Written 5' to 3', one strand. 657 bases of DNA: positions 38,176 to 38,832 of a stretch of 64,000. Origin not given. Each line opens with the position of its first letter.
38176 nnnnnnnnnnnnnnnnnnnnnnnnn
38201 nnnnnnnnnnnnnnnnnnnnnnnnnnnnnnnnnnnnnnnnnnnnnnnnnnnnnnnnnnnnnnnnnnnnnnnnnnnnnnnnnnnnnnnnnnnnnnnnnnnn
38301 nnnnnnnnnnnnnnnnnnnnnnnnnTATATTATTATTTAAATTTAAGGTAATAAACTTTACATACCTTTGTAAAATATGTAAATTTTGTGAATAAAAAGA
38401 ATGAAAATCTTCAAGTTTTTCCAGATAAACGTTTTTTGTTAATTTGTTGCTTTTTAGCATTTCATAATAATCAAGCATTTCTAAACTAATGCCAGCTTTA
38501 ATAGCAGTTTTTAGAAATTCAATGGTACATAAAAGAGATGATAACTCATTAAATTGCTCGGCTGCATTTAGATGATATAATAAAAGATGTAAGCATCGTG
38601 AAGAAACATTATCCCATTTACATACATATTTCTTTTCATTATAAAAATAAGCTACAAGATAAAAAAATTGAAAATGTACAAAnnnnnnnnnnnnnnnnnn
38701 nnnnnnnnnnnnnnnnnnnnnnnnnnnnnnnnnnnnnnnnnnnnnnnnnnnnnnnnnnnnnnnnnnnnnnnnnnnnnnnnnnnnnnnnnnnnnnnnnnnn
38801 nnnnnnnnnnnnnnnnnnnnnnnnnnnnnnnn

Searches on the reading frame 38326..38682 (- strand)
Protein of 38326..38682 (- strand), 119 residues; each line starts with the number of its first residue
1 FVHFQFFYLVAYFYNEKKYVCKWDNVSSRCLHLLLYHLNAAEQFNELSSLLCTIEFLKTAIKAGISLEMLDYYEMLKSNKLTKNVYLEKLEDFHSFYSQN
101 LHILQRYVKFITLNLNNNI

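Call 48: search_protein_families(library=pfam, max_evalue=0.1, proteins=[window:38326-38682:-])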
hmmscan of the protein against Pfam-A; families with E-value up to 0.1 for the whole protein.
window:38326-38682:- (119 aa): 3 families
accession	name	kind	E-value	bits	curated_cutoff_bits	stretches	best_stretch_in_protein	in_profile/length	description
PF17908.6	APAF1_C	-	6.6e-07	29.8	22.8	1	32-107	33-108/135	APAF-1 helical domain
PF24885.1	TPR_NPHP3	-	0.046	13.5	100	1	10-96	5-88/239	Nephrocystin-3 TPR domain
PF18419.6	ATP-grasp_6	-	0.048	13.7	25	1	52-74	6-28/54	ATP-grasp-like domain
